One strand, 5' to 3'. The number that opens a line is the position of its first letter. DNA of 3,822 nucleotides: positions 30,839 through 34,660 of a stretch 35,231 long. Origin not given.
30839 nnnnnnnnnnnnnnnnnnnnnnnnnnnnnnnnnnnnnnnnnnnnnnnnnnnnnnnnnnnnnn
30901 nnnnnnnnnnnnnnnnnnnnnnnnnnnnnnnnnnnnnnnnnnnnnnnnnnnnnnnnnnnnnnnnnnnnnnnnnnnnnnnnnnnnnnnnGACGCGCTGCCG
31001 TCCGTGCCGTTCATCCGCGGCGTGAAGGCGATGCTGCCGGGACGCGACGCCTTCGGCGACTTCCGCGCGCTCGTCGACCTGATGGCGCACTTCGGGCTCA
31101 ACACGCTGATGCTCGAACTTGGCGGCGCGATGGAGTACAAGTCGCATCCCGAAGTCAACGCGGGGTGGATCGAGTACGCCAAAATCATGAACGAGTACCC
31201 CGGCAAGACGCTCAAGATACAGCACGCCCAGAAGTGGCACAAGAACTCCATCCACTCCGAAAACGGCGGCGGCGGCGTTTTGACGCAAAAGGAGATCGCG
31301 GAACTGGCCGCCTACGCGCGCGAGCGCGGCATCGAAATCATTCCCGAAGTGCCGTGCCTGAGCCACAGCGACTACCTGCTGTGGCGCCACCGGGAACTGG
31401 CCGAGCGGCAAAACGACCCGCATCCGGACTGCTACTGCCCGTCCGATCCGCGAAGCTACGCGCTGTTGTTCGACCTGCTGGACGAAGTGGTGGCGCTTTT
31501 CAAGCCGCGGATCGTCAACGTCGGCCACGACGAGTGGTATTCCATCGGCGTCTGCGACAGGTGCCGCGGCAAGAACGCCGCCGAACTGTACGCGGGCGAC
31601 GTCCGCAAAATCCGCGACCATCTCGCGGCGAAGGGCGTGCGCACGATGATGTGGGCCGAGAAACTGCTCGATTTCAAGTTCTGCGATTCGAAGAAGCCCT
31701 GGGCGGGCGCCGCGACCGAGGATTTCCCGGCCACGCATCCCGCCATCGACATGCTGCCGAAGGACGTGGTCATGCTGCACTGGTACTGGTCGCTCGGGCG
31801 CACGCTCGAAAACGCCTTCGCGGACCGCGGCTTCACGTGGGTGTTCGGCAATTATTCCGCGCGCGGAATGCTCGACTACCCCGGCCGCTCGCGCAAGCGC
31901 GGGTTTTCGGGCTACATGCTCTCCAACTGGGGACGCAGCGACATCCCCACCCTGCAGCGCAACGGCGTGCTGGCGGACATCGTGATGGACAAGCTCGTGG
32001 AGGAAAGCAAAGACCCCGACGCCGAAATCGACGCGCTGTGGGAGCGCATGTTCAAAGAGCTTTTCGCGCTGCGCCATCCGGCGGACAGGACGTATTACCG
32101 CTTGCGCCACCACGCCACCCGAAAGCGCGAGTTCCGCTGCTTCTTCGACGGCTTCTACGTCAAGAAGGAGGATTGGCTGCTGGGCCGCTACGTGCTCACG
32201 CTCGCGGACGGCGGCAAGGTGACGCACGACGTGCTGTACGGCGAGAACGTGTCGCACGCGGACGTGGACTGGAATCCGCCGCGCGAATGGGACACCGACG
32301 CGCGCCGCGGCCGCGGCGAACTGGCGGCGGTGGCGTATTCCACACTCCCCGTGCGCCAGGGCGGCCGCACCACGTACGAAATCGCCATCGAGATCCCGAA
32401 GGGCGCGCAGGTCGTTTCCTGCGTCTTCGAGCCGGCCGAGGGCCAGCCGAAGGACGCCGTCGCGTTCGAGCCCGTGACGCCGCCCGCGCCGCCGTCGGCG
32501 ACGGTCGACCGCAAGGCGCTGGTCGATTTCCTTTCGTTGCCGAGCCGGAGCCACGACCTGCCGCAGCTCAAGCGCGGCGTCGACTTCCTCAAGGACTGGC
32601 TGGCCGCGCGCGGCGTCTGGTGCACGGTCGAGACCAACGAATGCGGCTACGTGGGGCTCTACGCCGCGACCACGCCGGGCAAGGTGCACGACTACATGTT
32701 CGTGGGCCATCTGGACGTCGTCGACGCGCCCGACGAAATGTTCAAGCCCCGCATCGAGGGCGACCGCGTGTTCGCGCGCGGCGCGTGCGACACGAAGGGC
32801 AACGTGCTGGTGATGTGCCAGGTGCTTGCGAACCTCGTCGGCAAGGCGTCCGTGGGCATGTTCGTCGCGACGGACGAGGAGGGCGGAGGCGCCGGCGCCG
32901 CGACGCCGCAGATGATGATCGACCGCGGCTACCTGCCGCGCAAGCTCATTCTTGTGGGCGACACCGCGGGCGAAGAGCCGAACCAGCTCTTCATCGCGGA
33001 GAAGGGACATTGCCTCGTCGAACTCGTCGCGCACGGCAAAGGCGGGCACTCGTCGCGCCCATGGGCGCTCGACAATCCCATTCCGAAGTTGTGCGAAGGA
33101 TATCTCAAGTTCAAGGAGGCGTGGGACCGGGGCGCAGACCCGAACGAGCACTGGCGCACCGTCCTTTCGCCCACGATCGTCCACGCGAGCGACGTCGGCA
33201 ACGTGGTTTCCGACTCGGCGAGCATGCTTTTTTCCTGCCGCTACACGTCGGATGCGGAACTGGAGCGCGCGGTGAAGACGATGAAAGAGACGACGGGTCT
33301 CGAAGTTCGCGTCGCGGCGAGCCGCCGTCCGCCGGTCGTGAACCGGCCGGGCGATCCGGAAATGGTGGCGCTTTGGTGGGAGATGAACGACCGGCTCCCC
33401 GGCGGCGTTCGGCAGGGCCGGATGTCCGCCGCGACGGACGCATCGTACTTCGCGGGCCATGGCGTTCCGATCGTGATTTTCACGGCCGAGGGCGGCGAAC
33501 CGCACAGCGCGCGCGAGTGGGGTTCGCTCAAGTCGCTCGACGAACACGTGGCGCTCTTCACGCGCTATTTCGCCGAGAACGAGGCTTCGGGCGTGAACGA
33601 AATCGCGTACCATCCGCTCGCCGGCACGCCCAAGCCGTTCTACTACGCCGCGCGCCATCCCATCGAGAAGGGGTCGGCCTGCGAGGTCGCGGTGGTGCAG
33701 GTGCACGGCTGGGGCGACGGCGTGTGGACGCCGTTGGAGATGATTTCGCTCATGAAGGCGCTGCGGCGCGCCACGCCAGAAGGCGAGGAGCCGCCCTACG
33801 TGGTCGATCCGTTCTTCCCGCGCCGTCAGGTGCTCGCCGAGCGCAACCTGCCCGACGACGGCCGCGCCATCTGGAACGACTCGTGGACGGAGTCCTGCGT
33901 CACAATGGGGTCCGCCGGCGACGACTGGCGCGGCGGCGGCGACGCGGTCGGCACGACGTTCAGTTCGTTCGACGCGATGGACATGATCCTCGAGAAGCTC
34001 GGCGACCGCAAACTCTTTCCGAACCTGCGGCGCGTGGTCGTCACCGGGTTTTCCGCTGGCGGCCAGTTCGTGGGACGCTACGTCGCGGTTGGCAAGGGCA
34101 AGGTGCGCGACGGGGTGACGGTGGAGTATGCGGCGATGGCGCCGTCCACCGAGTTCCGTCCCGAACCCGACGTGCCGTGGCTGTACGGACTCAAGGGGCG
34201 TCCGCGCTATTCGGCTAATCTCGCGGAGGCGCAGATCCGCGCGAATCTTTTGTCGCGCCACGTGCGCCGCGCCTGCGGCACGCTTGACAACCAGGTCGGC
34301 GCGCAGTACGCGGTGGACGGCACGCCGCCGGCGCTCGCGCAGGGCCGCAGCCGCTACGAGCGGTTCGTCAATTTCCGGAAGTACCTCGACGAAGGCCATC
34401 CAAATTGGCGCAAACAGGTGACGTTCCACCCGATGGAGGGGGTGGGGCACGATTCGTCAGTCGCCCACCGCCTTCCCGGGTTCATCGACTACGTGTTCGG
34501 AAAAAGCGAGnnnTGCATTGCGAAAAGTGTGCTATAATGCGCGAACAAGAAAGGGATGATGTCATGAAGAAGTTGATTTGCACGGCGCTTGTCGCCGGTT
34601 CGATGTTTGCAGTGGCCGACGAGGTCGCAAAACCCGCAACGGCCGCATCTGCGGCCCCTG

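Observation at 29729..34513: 1594-aa five-module enzyme combining two esterases, a GH20-like barrel and an M20 amidohydrolase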

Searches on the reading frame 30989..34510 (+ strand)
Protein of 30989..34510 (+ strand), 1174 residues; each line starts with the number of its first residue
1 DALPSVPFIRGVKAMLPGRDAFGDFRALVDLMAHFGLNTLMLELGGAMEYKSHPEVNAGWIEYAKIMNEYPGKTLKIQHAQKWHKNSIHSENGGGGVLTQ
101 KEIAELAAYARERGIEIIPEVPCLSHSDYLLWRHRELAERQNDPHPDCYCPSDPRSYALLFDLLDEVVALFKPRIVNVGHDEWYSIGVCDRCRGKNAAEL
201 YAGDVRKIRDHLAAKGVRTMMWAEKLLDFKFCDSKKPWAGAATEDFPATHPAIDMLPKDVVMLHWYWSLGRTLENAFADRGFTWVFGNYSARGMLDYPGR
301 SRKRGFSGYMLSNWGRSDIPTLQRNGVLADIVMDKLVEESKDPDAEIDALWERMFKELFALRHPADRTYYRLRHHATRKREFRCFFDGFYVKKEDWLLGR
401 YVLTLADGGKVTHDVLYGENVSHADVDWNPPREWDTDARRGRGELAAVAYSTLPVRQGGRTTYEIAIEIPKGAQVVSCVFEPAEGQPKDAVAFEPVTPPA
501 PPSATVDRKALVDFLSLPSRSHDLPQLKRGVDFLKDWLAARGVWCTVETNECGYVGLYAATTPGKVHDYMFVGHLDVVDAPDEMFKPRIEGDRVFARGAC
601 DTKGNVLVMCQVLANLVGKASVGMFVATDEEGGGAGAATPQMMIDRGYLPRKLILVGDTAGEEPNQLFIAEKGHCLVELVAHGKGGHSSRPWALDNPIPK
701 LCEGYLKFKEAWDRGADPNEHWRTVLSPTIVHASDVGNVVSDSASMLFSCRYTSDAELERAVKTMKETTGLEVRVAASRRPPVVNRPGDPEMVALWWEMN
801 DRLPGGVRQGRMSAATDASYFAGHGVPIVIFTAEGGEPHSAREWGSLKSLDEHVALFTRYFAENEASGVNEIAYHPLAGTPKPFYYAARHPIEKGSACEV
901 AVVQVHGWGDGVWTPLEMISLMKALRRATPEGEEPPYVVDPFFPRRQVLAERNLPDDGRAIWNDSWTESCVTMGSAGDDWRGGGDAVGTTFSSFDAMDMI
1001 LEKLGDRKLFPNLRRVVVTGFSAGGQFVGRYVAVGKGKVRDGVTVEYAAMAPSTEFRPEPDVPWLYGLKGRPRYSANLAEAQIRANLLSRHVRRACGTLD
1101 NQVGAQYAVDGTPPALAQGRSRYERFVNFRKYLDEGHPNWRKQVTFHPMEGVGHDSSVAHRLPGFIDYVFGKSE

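Call 45: search_protein_representatives(protein=window:30989-34510:+)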
Query: 1174 residues. Proteins with E-value up to 0.001 (for the whole library): 6885; up to 1e-10: 2040; up to 1e-30: 392. The best 150 are listed.
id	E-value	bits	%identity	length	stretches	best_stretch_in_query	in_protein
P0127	5.9e-143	494.3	49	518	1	7-486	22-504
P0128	1.1e-134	466.9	45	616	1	4-482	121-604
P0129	2.9e-129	449.0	45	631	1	8-488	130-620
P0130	2.4e-127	442.6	44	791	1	9-471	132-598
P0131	2.5e-121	422.7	46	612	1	8-464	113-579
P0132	2.5e-119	416.0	43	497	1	8-496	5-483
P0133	6.2e-119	414.7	55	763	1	497-863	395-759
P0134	1.4e-117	410.3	44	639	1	3-483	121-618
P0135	8.4e-117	407.7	44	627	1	7-473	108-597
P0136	6.9e-115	401.3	46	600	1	9-425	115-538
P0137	1.9e-114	399.8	47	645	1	9-476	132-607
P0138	8.2e-114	397.8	42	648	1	9-486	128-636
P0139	1.8e-113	396.6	43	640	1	9-476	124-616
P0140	2.1e-113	396.4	44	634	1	4-463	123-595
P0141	7.3e-113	394.6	45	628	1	8-429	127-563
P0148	1.5e-105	370.4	47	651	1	483-858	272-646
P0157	1.1e-98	347.6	46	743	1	487-861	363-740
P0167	5.0e-95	335.6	57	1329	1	870-1173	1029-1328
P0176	1.3e-91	324.2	51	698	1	847-1170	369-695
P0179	1.8e-90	320.5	55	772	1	872-1170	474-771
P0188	9.2e-88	311.5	53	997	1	875-1172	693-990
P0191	2.8e-87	309.9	45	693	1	498-863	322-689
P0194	7.8e-86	305.1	53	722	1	881-1171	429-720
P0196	5.4e-83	295.7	51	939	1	874-1159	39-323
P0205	1.6e-79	284.2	49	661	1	886-1170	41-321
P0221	2.2e-75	270.5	41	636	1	503-862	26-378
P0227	1.3e-73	264.6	49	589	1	877-1171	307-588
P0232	1.3e-72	261.3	41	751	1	513-861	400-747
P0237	2.2e-70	253.9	41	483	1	503-870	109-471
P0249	3.6e-65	236.6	42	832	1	501-851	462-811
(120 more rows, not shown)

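Call 46: search_protein_families(library=pfam, proteins=[P0133, P0148, P0157, P0191, P0232, P0249, P0221, P0237], max_evalue=0.001)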
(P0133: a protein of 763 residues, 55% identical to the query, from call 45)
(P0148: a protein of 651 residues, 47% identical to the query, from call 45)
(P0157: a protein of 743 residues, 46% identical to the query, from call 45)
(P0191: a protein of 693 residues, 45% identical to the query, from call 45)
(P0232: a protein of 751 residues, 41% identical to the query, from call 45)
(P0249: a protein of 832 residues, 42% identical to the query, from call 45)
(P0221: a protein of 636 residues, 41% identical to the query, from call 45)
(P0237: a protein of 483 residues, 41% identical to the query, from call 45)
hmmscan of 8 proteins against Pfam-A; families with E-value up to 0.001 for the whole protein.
P0133 (763 aa): 3 families
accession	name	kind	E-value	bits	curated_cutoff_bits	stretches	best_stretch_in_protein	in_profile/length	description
PF03577.20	Peptidase_C69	-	2.2e-26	93.2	23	1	25-314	1-287/402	Peptidase family C69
PF01546.33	Peptidase_M20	-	6.9e-18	65.7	24.6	1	468-758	1-205/206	Peptidase family M20/M25/M40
PF07687.19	M20_dimer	-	4.7e-15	55.9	21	1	565-665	1-98/107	Peptidase dimerisation domain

P0148 (651 aa): 3 families
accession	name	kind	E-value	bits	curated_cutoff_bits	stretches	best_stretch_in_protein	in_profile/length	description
PF03577.20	Peptidase_C69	-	7.6e-18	65.1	23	1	20-202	1-183/402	Peptidase family C69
PF01546.33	Peptidase_M20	-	3.6e-17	63.4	24.6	1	360-650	2-205/206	Peptidase family M20/M25/M40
PF07687.19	M20_dimer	-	5.4e-11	42.8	21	1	458-556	1-97/107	Peptidase dimerisation domain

P0157 (743 aa): 3 families
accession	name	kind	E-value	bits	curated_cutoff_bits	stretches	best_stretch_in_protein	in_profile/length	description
PF03577.20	Peptidase_C69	-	6.2e-25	88.4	23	1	131-323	113-323/402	Peptidase family C69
PF01546.33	Peptidase_M20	-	2.5e-17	63.9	24.6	1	446-741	1-205/206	Peptidase family M20/M25/M40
PF07687.19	M20_dimer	-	3.4e-09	37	21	1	547-632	1-84/107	Peptidase dimerisation domain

P0191 (693 aa): 3 families
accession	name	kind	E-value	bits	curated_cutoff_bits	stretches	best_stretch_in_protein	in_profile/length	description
PF01546.33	Peptidase_M20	-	6.8e-23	82.1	24.6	1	396-687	2-204/206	Peptidase family M20/M25/M40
PF03577.20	Peptidase_C69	-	1.1e-17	64.5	23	1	137-284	123-285/402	Peptidase family C69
PF07687.19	M20_dimer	-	1.1e-07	32.2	21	1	496-594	1-97/107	Peptidase dimerisation domain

P0232 (751 aa): 3 families
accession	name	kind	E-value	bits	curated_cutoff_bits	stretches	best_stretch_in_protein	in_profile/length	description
PF03577.20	Peptidase_C69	-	1.9e-26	93.4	23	1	20-311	1-289/402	Peptidase family C69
PF01546.33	Peptidase_M20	-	7.8e-17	62.3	24.6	1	458-747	2-204/206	Peptidase family M20/M25/M40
PF07687.19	M20_dimer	-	2.1e-16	60.2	21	1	556-653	1-97/107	Peptidase dimerisation domain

P0249 (832 aa): 3 families
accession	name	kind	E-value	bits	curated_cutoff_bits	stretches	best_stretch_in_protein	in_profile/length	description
PF09587.15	PGA_cap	-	1.3e-47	162.9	27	1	31-338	4-254/255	Bacterial capsule synthesis protein PGA_cap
PF01546.33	Peptidase_M20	-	2.5e-24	86.8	24.6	1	533-822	2-205/206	Peptidase family M20/M25/M40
PF07687.19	M20_dimer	-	3.4e-12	46.7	21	1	626-723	2-93/107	Peptidase dimerisation domain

P0221 (636 aa): 3 families
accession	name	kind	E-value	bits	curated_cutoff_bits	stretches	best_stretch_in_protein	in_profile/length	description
PF03009.23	GDPD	-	4.5e-32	112.5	23.6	1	398-620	1-237/244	Glycerophosphoryl diester phosphodiesterase family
PF01546.33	Peptidase_M20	-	2.2e-20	73.9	24.6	1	94-377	2-204/206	Peptidase family M20/M25/M40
PF07687.19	M20_dimer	-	1e-12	48.4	21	1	186-283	1-98/107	Peptidase dimerisation domain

P0237 (483 aa): 2 families
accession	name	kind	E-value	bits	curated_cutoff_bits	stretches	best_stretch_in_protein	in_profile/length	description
PF01546.33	Peptidase_M20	-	1e-19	71.7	24.6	1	178-460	2-203/206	Peptidase family M20/M25/M40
PF07687.19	M20_dimer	-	8.7e-13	48.6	21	1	270-366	1-97/107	Peptidase dimerisation domain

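Call 47: search_protein_families(library=pfam, proteins=[P0167, P0176, P0179, P0188, P0194, P0196, P0205, P0227], max_evalue=0.001)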
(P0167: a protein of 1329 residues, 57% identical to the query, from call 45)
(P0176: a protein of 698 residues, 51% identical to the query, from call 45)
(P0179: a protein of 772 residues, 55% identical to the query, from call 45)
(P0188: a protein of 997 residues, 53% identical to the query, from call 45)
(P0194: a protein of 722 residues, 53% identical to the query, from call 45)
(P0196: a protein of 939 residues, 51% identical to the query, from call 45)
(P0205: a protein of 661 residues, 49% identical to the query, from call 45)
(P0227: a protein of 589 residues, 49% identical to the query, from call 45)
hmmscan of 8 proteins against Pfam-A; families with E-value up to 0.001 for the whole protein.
P0167 (1329 aa): 4 families
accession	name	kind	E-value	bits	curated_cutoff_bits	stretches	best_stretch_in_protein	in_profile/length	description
PF16126.11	DUF4838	-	2.8e-79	267.1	26.6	1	122-461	1-324/325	Domain of unknown function (DUF4838)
PF20434.5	BD-FAE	-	5.6e-14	52.6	26.8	1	789-894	14-113/215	BD-FAE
PF07859.19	Abhydrolase_3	-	9.9e-12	45.5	25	1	792-937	2-144/210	alpha/beta hydrolase fold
PF02838.20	Glyco_hydro_20b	-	4.4e-05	24.7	26.1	1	43-115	31-105/124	Glycosyl hydrolase family 20, domain 2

P0176 (698 aa): 1 family
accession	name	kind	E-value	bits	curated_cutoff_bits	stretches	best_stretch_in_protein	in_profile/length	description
PF03577.20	Peptidase_C69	-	8.6e-23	81.4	23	1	19-298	1-295/402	Peptidase family C69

P0179 (772 aa): 1 family
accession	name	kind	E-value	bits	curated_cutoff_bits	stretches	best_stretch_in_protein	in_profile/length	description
PF03629.24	SASA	-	6.1e-16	59.1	24.8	1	105-353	3-224/226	Carbohydrate esterase, sialic acid-specific acetylesterase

P0188 (997 aa): 4 families
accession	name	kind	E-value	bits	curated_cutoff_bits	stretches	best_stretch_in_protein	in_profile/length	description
PF17389.8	Bac_rhamnosid6H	-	6.6e-76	256.2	24.5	1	293-621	2-339/339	Bacterial alpha-L-rhamnosidase 6 hairpin glycosidase domain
PF08531.16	Bac_rhamnosid_N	-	4.9e-23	82.3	25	1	15-157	6-151/172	Alpha-L-rhamnosidase N-terminal domain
PF05592.18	Bac_rhamnosid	-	1.4e-20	73.6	22.2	1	180-288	2-102/102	Bacterial alpha-L-rhamnosidase concanavalin-like domain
PF17390.7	Bac_rhamnosid_C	-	4.8e-13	49.2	22.1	1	623-679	1-57/78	Bacterial alpha-L-rhamnosidase C-terminal domain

P0194 (722 aa): 4 families
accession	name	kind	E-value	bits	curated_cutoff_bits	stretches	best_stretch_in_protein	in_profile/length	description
PF07859.19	Abhydrolase_3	-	4.7e-07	30.2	25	1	75-174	2-95/210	alpha/beta hydrolase fold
PF00561.26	Abhydrolase_1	-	2.8e-06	27.6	25.8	0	529-619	34-124/245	alpha/beta hydrolase fold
PF20434.5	BD-FAE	-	0.00025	21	26.8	0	71-170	13-105/215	BD-FAE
PF12146.15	Hydrolase_4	-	0.00041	20.1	27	0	141-184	69-109/239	Serine aminopeptidase, S33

P0196 (939 aa): 1 family
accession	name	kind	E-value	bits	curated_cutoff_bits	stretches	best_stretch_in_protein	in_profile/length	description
PF16126.11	DUF4838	-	5.9e-24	85.2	26.6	1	496-797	22-324/325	Domain of unknown function (DUF4838)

P0205 (661 aa): 1 family
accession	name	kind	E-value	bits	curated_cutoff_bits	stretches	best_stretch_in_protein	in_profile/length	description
PF00144.29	Beta-lactamase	-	2e-52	178.8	27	1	337-654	10-308/329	Beta-lactamase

P0227 (589 aa): 1 family
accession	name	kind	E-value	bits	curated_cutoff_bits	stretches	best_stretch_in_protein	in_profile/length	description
PF01263.26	Aldose_epim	-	1.6e-20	74.2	27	1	21-293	3-296/299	Aldose 1-epimerase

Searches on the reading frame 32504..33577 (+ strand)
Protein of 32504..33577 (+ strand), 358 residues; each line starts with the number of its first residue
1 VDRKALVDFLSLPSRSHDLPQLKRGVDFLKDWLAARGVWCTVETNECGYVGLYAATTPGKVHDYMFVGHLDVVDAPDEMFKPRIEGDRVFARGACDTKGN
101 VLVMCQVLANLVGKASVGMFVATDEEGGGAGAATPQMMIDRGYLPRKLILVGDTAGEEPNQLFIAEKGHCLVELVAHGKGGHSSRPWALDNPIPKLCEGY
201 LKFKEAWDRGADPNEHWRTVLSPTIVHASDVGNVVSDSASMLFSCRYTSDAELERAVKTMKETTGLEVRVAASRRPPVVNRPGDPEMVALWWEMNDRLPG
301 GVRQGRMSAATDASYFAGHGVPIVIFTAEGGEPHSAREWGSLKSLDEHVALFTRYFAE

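Call 31: search_solved_structures(query=window:32504-33577:+, max_evalue=0.001, show_alignments=3)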
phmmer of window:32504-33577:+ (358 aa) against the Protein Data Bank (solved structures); distinct sequences matched with E-value up to 0.001: 18.
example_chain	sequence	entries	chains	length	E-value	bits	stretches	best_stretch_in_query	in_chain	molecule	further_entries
2rb7_A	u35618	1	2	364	5.5e-28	101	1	8-338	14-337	Peptidase, M20/M25/M40 family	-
7m6u_A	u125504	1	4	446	4.8e-09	38.7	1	64-326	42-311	Carboxypeptidase G2 circular permuation pro-domain fusion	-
1cg2_A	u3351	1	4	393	5.4e-09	38.5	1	64-326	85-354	CARBOXYPEPTIDASE G2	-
6xj5_A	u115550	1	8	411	1e-08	37.6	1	64-326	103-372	Carboxypeptidase G2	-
3tx8_A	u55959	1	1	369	1.9e-08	36.7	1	53-356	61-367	Succinyl-diaminopimelate desuccinylase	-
3ct9_A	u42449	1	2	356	5.3e-08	35.3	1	7-246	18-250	Acetylornithine deacetylase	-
7t1q_A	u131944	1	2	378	2.5e-07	33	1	64-260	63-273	Succinyl-diaminopimelate desuccinylase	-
8f8o_A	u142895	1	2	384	2.6e-07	33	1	64-260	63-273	Succinyl-diaminopimelate desuccinylase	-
4ppz_A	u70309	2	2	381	3.5e-07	32.5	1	65-251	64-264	Succinyl-diaminopimelate desuccinylase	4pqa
4o23_A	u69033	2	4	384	3.5e-07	32.5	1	65-251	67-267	Succinyl-diaminopimelate desuccinylase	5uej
1vgy_A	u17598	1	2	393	3.7e-07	32.4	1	65-251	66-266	succinyl-diaminopimelate desuccinylase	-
7uoi_A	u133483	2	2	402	1e-06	31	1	55-339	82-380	succinyl-diaminopimelate desuccinylase | Probable succinyl-diaminopimelate desuccinylase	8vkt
3ic1_A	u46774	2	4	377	1.2e-06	30.8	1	65-342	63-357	Succinyl-diaminopimelate desuccinylase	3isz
5vo3_A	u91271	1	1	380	1.2e-06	30.7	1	65-342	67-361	Succinyl-diaminopimelate desuccinylase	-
4mmo_A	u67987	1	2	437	2.5e-06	29.7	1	5-194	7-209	Sso-CP2 metallo-carboxypetidase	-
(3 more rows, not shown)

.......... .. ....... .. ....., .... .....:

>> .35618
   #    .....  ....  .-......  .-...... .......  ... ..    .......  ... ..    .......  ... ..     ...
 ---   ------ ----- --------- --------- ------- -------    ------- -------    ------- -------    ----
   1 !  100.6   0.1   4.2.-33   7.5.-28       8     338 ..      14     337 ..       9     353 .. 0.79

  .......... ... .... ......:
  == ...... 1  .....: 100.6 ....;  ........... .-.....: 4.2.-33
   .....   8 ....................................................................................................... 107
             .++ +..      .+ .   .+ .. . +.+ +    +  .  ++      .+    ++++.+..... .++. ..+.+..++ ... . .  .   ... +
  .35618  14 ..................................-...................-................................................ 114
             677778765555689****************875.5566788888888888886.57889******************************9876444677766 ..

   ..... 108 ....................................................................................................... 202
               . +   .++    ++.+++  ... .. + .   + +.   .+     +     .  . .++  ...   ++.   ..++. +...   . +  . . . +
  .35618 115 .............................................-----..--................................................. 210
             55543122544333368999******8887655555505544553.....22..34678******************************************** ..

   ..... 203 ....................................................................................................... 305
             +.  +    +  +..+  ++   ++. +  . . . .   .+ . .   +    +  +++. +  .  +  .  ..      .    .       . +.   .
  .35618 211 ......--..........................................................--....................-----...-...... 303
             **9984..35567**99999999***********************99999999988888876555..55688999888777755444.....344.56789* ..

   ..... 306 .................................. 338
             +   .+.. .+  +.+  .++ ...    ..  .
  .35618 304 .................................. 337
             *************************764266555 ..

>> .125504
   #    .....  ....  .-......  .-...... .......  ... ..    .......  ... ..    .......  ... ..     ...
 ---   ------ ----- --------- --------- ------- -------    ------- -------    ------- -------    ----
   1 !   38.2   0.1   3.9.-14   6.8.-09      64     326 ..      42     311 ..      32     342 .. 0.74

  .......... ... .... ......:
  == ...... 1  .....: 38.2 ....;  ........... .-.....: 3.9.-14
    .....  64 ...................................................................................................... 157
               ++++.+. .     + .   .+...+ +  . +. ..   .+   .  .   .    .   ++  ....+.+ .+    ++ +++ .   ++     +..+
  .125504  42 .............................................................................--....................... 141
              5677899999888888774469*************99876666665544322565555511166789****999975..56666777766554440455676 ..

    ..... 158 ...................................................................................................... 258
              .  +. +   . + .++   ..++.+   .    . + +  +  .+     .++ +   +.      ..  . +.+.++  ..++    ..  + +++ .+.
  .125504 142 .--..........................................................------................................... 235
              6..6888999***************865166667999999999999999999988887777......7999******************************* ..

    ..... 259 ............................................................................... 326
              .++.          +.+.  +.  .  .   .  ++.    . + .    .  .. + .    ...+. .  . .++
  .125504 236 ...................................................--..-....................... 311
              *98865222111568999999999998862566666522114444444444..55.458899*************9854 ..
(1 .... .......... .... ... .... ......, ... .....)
